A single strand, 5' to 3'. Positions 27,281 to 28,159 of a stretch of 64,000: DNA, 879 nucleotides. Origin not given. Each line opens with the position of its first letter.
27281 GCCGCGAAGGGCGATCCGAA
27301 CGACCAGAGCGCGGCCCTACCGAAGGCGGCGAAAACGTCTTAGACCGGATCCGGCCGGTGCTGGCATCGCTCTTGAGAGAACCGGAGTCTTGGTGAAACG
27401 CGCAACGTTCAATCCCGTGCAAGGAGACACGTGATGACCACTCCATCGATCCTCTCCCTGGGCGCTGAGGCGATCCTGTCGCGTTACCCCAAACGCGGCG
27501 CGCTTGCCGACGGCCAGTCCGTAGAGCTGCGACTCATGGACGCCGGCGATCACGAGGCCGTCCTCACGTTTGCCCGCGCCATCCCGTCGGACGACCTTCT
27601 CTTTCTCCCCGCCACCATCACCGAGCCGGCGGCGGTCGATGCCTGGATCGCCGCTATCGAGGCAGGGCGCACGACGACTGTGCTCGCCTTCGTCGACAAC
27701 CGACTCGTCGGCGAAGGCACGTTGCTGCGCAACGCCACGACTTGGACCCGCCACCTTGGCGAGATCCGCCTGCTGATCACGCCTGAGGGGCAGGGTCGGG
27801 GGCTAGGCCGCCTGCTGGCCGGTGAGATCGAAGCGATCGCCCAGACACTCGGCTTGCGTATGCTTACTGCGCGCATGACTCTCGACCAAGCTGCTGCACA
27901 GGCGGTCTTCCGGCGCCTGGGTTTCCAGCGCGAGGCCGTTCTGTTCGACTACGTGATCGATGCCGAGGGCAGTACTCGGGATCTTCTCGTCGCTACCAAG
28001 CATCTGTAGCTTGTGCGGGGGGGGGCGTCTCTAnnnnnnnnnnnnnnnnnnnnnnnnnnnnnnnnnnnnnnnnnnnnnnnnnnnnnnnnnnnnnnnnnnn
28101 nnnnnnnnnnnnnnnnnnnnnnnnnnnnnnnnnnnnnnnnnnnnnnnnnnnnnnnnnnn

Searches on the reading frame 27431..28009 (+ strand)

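Call 47: search_protein_families(library=pfam, proteins=[window:27431-28009:+], max_evalue=0.001)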
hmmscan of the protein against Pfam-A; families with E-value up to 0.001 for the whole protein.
window:27431-28009:+ (192 aa): 5 families
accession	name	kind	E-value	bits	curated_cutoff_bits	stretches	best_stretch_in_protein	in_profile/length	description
PF00583.31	Acetyltransf_1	-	1.2e-10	42.1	20.7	1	72-165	24-116/116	Acetyltransferase (GNAT) family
PF13508.13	Acetyltransf_7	-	1.7e-07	32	27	1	83-166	5-83/84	Acetyltransferase (GNAT) domain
PF13302.13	Acetyltransf_3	-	8.3e-07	30.2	25.4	1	32-166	3-138/138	Acetyltransferase (GNAT) domain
PF13673.13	Acetyltransf_10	-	1.4e-06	28.7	23.6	1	70-167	20-109/128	Acetyltransferase (GNAT) domain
PF08445.16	FR47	-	4.2e-05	23.9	22.1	1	108-167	20-79/86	FR47-like protein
